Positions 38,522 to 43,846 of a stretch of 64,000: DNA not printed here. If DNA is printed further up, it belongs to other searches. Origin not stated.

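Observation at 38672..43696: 1674-aa DnaQ-exonuclease / DinG / RecQ triple fusion as main cargo of a repeat-bounded island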

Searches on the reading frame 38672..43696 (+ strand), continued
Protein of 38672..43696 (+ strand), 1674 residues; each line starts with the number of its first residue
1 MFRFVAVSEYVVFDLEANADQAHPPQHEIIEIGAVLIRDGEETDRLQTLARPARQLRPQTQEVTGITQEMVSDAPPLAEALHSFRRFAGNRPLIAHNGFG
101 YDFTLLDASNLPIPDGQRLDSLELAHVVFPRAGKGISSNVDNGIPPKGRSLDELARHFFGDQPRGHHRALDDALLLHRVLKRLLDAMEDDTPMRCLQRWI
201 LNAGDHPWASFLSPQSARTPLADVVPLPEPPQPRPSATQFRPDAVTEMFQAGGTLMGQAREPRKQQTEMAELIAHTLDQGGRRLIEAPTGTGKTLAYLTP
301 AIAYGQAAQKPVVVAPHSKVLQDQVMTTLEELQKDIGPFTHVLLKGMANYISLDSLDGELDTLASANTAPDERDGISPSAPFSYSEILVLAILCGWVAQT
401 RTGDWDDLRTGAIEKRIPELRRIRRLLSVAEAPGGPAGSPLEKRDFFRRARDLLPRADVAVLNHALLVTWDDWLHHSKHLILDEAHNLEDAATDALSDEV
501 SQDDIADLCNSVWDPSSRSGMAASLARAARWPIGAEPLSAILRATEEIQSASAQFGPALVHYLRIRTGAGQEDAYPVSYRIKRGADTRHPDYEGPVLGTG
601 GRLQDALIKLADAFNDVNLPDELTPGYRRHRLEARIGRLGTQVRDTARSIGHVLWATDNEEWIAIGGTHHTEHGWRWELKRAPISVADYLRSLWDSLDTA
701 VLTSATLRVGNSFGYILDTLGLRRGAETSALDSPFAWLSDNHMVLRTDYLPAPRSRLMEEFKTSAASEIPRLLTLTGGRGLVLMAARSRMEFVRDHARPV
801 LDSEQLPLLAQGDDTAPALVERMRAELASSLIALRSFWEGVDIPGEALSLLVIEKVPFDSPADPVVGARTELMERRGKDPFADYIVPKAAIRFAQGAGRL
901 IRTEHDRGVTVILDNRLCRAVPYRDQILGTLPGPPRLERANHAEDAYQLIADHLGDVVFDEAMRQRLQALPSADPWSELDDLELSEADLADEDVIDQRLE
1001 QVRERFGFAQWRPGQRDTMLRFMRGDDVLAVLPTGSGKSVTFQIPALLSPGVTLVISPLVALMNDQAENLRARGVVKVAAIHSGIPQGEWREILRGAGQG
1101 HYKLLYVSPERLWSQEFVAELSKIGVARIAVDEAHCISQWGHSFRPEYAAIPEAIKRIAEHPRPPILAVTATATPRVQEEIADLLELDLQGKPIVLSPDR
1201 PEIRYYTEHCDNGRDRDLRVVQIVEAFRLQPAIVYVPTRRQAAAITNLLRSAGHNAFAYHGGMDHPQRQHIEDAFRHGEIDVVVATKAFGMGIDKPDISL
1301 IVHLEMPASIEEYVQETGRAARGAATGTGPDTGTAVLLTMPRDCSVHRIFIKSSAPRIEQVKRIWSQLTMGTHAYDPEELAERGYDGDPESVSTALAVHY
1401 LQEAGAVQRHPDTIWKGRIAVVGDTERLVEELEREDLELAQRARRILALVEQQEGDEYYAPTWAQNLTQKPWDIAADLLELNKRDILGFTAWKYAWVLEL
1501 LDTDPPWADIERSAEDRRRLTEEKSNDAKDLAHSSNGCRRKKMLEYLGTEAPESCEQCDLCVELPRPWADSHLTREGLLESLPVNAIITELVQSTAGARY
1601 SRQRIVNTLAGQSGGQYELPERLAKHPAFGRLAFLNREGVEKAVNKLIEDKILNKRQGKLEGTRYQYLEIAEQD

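Call 76: get_annotated_region(hit=H2, flank=9000)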
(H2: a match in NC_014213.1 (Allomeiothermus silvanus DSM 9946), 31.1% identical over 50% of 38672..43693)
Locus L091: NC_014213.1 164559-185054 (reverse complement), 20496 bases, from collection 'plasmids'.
description: Allomeiothermus silvanus DSM 9946 plasmid pMESIL01, complete sequence
organism: Allomeiothermus silvanus DSM 9946 (NCBI taxid 526227)
taxonomy: Bacteria; Deinococcota; Deinococci; Thermales; Thermaceae; Allomeiothermus; Allomeiothermus silvanus; Allomeiothermus silvanus DSM 9946
host: -; source: hot spring; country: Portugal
typing (MOB-suite, as given by PLSDB): non-mobilizable; replicon rep_cluster_1013
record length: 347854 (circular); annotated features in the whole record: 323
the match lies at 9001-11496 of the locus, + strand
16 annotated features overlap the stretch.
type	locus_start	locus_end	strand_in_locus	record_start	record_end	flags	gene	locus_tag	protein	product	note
CDS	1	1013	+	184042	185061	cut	cas1c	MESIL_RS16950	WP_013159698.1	type I-C CRISPR-associated endonuclease Cas1c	GO:0051607 - defense response to virus [Evidence IEA]; GO:0043571 - maintenance of CRISPR repeat elements [Evidence IEA]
CDS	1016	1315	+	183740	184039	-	cas2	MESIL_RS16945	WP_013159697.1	CRISPR-associated endonuclease Cas2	GO:0043571 - maintenance of CRISPR repeat elements [Evidence IEA]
CDS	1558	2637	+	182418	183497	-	-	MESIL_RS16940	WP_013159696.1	integrase core domain-containing protein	GO:0015074 - DNA integration [Evidence IEA]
CDS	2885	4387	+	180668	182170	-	-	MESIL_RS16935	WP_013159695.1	TROVE domain-containing protein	-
CDS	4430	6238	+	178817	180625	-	-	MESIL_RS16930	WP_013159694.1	RNB domain-containing ribonuclease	-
CDS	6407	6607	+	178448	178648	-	-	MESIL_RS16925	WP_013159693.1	MJ0042 family finger-like protein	-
CDS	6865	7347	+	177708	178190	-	-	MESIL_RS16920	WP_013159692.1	YbjN domain-containing protein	-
CDS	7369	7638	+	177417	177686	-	-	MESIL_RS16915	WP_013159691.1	hypothetical protein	-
CDS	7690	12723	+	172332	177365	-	-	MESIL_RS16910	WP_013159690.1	RecQ family ATP-dependent DNA helicase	GO:0006310 - DNA recombination [Evidence IEA]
CDS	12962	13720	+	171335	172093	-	-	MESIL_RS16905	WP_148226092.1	hypothetical protein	-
CDS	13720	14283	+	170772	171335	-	-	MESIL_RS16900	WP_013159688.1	hypothetical protein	-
CDS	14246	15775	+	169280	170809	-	-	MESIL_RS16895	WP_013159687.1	hypothetical protein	-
CDS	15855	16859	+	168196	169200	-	-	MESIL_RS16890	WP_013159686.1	WYL domain-containing protein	-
CDS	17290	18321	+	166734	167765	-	-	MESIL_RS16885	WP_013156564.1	IS701-like element ISMesi2 family transposase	GO:0006313 - DNA transposition [Evidence IEA]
CDS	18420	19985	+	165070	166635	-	-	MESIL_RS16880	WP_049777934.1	vWA domain-containing protein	-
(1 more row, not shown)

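Call 78: search_protein_families(library=pfam, proteins=[L090:4071-6554:+, L090:6664-11940:+, L090:11961-14618:+, L091:12962-13717:+, L091:13720-14280:+, L091:14246-15772:+], max_evalue=0.01)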
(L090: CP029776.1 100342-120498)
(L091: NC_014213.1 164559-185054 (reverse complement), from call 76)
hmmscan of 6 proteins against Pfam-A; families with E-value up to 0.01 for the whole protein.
L090:4071-6554:+ (828 aa): 7 families
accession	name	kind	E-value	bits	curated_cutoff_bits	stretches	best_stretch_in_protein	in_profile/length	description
PF00580.27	UvrD-helicase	-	4.1e-49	168.1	23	1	3-279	1-270/271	UvrD/REP helicase N-terminal domain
PF13361.12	UvrD_C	-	2e-27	97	25.6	2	532-626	252-346/350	UvrD-like helicase C-terminal domain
PF13245.12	AAA_19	-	4.8e-16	59.6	25.1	1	13-263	9-132/134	AAA domain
PF13538.12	UvrD_C_2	-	2.9e-10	40.3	27.4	1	569-626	3-52/52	UvrD-like helicase C-terminal domain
PF01443.25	Viral_helicase1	-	1.7e-06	28.5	21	0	571-627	180-228/228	Viral superfamily 1 RNA helicase core domain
PF13604.12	AAA_30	-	5.8e-05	23.4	27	1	8-103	11-95/191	AAA domain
PF21196.3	PcrA_UvrD_tudor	-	0.002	18.4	23.9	1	781-826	1-47/48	PcrA/UvrD tudor domain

L090:6664-11940:+ (1759 aa): 6 families
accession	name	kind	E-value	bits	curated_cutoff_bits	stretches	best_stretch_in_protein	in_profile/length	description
PF00270.35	DEAD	-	2.8e-33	115.5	26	2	1112-1275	2-165/167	DEAD/DEAH box helicase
PF00271.37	Helicase_C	-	1.1e-22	80.8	23.5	1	1316-1425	7-110/110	Helicase conserved C-terminal domain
PF00929.31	RNase_T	-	2.7e-18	67.5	24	1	75-235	1-163/164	Exonuclease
PF13307.12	Helicase_C_2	-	1.6e-15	58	25.3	1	926-1036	53-168/170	Helicase C-terminal domain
PF04851.21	ResIII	-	1.1e-06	29.1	22.5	0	310-379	3-75/164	Type III restriction enzyme, res subunit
PF16124.10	RecQ_Zn_bind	-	0.00067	20.8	25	1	1586-1632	19-65/66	RecQ zinc-binding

L090:11961-14618:+ (886 aa): 0 families

L091:12962-13717:+ (252 aa): 4 families
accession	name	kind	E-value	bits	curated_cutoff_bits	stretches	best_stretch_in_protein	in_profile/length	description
PF07888.16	CALCOCO1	-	7.7e-06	25.5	36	1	10-141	34-159/496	Calcium binding and coiled-coil domain (CALCOCO1) like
PF00038.26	Filament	-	0.0027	17.8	40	1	27-125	28-127/313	Intermediate filament protein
PF10473.14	CENP-F_leu_zip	-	0.0049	17.4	34.5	1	12-133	5-119/140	Leucine-rich repeats of kinetochore protein Cenp-F/LEK1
PF10174.14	Cast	-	0.0049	15.6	29.1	1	6-146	554-687/766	RIM-binding protein of the cytomatrix active zone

L091:13720-14280:+ (187 aa): 1 family
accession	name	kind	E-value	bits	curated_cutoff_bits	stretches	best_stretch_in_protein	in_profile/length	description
PF25443.1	ANG-1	-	0.0019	18.8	28.5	0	4-51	34-81/105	ANG-1-like domain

L091:14246-15772:+ (509 aa): 0 families

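Call 98: find_related_loci(query=A7, collection=viral_contigs, flank=8000)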
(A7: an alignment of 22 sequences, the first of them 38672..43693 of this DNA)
Query A7 (1674 aa) in viral_contigs; peptide patterns used: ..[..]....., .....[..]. (x = any residue, [..] = any of these).
494 stretches matched a pattern; 371 encode a relative of the query (tblastn E <= 1e-3); the best 80 are kept; 80 distinct loci.
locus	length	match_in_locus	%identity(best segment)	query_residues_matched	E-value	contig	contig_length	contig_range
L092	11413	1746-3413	31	1002-1561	1e-71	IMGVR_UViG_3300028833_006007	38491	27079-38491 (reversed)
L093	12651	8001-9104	39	1002-1372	3e-69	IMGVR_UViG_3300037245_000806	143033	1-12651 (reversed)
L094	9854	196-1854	32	1007-1562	5e-69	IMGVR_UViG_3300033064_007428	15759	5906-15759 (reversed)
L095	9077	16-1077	39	1000-1368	5e-69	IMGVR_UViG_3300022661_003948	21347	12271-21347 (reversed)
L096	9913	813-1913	39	995-1368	2e-68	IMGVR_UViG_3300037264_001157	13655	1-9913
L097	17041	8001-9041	37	995-1354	2e-67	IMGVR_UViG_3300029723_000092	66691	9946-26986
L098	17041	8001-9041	37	995-1354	2e-67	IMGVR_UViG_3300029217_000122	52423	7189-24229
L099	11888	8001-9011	41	975-1322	5e-67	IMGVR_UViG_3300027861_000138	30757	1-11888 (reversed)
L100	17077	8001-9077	37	999-1356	4e-67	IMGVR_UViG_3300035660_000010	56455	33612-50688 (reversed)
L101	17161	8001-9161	37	988-1379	3e-66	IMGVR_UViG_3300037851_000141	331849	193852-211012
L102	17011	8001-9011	42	995-1322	1e-65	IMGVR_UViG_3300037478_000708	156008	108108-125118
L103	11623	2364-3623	35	1002-1434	1e-65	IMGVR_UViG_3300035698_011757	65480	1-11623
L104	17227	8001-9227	37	993-1397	1e-65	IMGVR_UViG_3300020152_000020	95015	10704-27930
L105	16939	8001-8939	40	1002-1322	9e-65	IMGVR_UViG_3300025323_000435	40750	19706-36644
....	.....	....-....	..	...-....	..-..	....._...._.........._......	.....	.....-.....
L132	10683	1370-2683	30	1025-1436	3e-57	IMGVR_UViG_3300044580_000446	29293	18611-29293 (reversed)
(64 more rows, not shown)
